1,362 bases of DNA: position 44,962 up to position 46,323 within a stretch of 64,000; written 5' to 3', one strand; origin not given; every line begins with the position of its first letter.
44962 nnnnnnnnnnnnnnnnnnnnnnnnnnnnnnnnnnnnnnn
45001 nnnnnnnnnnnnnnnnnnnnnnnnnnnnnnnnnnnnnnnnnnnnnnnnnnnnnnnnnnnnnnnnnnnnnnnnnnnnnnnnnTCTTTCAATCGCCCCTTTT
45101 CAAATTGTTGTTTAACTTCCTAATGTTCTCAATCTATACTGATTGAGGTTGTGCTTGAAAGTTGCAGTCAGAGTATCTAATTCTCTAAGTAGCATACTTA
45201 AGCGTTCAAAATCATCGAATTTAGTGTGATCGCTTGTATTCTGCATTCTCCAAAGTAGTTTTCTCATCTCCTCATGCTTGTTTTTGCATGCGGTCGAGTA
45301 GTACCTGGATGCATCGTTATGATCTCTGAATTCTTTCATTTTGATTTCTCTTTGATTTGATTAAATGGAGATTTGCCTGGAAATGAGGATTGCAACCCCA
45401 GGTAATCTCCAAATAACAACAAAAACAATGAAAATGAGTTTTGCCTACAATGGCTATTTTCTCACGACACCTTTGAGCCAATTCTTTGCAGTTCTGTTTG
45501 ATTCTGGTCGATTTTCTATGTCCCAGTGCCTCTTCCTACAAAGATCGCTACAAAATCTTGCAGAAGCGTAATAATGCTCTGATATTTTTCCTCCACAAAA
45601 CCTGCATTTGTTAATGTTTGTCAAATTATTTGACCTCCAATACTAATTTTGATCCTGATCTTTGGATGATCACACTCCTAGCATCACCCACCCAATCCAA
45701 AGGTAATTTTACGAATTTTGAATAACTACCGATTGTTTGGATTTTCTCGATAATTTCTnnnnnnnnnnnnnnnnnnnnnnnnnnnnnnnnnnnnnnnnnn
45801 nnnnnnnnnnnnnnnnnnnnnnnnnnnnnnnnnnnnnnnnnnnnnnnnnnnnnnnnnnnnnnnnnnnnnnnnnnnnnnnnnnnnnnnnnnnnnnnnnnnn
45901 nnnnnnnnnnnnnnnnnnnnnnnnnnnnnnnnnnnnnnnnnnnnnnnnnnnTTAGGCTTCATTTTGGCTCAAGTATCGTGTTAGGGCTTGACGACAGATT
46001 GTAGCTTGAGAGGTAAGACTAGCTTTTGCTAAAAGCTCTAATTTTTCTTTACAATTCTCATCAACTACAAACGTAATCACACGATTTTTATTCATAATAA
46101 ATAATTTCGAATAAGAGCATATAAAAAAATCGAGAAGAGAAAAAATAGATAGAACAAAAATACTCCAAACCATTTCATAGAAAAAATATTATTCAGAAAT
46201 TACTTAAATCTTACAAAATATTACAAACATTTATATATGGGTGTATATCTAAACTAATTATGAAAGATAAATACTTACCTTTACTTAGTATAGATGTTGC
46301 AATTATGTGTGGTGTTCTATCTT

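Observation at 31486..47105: About 15.6-kb AT-rich integrated element carrying two recombinases, its own replicase and a surface-protein cargo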

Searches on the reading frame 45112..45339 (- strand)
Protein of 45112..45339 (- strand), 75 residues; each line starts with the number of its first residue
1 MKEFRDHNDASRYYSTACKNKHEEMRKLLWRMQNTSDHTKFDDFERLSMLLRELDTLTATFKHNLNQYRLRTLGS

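Call 6: search_protein_families(library=pfam, proteins=[window:45112-45339:-], max_evalue=0.01)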
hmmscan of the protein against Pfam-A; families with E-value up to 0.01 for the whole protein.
window:45112-45339:- (75 aa): 1 family
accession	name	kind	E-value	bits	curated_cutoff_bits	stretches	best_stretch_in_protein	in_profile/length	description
PF16752.10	TBCC_N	-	0.0025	18.5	27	1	6-72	26-92/115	Tubulin-specific chaperone C N-terminal domain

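Call 29: search_protein_families(library=phrogs, proteins=[window:45112-45339:-], max_evalue=0.01)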
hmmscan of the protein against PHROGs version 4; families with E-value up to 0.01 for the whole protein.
window:45112-45339:- (75 aa): 0 families

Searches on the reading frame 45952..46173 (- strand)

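Call 6: search_protein_families(library=pfam, proteins=[window:45952-46173:-], max_evalue=0.01)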
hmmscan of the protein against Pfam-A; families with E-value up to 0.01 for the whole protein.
window:45952-46173:- (73 aa): 1 family
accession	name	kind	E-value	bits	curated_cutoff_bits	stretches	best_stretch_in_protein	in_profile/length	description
PF01402.27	RHH_1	-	0.0025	18.2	20.5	1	33-68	2-37/39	Ribbon-helix-helix protein, copG family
